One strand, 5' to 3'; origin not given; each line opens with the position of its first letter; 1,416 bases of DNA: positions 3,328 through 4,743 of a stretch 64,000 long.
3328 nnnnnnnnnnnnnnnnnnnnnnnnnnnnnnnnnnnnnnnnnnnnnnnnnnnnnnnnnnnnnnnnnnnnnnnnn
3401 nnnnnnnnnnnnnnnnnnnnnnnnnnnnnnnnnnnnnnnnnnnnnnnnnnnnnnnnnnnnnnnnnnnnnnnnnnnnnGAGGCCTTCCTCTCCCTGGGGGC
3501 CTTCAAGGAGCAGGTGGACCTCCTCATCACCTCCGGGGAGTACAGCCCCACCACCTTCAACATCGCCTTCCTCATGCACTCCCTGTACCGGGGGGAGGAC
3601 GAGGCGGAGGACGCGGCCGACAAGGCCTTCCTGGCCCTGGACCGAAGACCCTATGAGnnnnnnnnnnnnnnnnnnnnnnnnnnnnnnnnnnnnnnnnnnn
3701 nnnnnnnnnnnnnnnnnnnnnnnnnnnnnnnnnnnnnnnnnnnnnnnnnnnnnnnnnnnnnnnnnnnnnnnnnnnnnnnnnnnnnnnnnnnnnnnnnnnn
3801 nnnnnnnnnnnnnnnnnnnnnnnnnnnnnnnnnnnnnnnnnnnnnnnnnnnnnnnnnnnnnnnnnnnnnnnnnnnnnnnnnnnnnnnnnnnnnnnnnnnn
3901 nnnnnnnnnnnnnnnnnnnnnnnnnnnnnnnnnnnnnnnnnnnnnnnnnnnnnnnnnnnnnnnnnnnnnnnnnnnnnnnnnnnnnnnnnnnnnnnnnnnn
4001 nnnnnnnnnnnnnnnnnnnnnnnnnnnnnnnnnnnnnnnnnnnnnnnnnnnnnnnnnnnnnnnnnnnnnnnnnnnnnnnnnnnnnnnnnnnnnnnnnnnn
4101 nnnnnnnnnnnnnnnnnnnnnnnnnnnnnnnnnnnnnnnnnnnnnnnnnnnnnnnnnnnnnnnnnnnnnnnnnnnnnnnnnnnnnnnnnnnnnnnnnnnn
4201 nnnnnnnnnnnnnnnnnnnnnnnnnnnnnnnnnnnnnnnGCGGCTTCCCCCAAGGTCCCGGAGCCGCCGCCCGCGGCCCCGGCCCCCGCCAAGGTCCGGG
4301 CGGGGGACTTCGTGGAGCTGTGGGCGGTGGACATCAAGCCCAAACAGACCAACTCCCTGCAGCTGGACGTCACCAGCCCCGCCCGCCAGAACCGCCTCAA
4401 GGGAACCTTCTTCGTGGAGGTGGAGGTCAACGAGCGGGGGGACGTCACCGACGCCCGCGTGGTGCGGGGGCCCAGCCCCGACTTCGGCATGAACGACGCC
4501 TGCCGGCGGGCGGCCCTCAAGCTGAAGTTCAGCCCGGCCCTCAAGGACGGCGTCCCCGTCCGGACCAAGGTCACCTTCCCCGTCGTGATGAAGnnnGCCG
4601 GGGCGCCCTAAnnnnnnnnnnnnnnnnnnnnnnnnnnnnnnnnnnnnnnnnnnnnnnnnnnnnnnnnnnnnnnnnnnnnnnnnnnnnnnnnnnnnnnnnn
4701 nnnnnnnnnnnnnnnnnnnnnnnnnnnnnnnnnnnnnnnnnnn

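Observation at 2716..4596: An unusual membrane protein fuses an inactive protein-kinase-like domain to a TonB C-terminal domain.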

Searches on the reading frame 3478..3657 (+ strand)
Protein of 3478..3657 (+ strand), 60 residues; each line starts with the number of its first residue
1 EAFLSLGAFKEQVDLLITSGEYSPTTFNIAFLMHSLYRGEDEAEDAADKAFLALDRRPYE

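Call 95: find_homologous_proteins(query=window:3478-3657:+, max_evalue=0.001)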
Query seq(60 aa): no candidate shares three 5-residue words with the query. No homologue found.

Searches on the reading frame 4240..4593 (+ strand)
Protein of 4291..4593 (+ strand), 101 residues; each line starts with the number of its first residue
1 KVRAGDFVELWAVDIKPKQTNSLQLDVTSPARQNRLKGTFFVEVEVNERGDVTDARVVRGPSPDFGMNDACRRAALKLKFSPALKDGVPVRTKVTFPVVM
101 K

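Call 61: search_solved_structures(query=window:4291-4593:+, max_evalue=10, show_alignments=3)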
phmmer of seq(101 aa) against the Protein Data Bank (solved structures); distinct sequences matched with E-value up to 10: 1.
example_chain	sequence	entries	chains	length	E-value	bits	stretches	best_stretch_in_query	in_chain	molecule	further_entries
5lw8_A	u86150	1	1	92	1.4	12.8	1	33-74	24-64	Protein TonB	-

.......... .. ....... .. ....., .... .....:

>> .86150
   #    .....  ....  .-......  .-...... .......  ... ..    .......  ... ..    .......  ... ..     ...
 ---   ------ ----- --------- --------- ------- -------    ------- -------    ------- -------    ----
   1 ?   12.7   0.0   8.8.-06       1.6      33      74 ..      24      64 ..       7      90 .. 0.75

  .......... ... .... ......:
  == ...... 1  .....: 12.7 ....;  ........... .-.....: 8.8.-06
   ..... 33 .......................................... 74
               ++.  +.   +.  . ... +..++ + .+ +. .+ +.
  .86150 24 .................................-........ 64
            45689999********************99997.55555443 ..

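Call 73: predict_structure(alignment_id=A2)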
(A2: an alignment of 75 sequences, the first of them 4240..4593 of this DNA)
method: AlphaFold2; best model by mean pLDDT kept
length: 118 residues; sequences in the alignment: 75
mean_pLDDT: 87.0   pTM: 0.70
mean pLDDT of the five models: 87.0, 86.6, 86.6, 86.3, 84.0
residues with pLDDT >= 90: 90; 70-90: 11; 50-70: 14; < 50: 3
segments of 3 or more residues with pLDDT < 50: none
pLDDT, mean of each block of 10 residues (from residue 1): 55 61 89 92 91 94 95 94 94 94 93 92
secondary structure, 60 per line:
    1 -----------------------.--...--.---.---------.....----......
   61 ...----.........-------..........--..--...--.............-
elements in order: H46-50 E55-63 E68-76 H84-93 E100-102 E105-117

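Call 76: fold_search(model_id=the predicted structure, library=pdb)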
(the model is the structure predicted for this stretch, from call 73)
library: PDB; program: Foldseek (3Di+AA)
matches with E <= 10: 186; with E <= 0.001: 2
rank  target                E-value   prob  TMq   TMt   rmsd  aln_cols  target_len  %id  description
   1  6i97_D                2.3e-04  1.00  0.61  0.77   2.0        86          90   22  Structure of the ferrioxamine B transporter FoxA from Pseudomonas aeruginosa in complex with ferrioxamine B and a C-te (released 2019-08-28)
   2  9dc4_T                6.1e-04  1.00  0.58  0.78   2.1        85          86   20  Transferrin Binding Protein A in complex with transferrin binding protein B, transferrin and globular domain of TonB (released 2026-03-04)
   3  1u07_A                1.3e-03  1.00  0.50  0.63   5.2        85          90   15  Crystal Structure of the 92-residue C-term. part of TonB with significant structural changes compared to shorter fragm (released 2004-11-30)
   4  8rd6_MODEL_1_A        2.5e-03  1.00  0.55  0.70   2.6        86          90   14  the C-terminal domain of TonB protein from Salmonella enterica. (released 2024-01-17)
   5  9ddz                  2.8e-03  1.00  0.55  0.76   2.6        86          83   21  Crystal Structure of Neisseria meningitidis TonB C-terminus domain (globular domain) (released 2026-03-04)
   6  1u07_B                2.8e-03  1.00  0.43  0.55   6.0        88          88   17  Crystal Structure of the 92-residue C-term. part of TonB with significant structural changes compared to shorter fragm (released 2004-11-30)
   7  2gsk_B                3.8e-03  1.00  0.50  0.69   4.9        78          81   15  Structure of the BtuB:TonB Complex (released 2006-06-13)
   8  6fip_MODEL_1_A        4.0e-03  1.00  0.47  0.54   4.4        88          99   20  Solution NMR structure of Pseudomonas aeruginosa TonB CTD (released 2018-08-29)
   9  7zc8_A                6.2e-03  1.00  0.52  0.67   3.0        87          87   16  Crystal structure of the C-terminal domain of FusB, a TonB homologue (released 2022-08-17)
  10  7zc8_B                1.0e-02  1.00  0.43  0.57   5.6        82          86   15  Crystal structure of the C-terminal domain of FusB, a TonB homologue (released 2022-08-17)
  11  1xx3_MODEL_1_A        1.7e-02  1.00  0.56  0.72   2.6        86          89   19  Solution Structure of Escherichia coli TonB-CTD (released 2005-02-15)
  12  9hi3                  2.2e-02  1.00  0.53  0.34   3.5        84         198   18  C-terminal domain of pectobacterial FusB in complex with spinach ferredoxin 1 (released 2025-04-23)
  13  2grx_C                3.7e-02  1.00  0.52  0.74   2.5        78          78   17  Crystal structure of TonB in complex with FhuA, E. coli outer membrane receptor for ferrichrome (released 2006-06-13)
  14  5lw8_MODEL_1_A        6.4e-02  0.99  0.47  0.58   5.3        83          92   19  NMR solution structure of Helicobacter pylori TonB-CTD (residues 194-285) (released 2016-10-19)
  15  6sly_MODEL_1_A        7.7e-02  0.92  0.41  0.44   4.3        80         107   24  NMR solution structure of Helicobacter pylori TonB-CTD (residues 179-285) (released 2020-03-25)
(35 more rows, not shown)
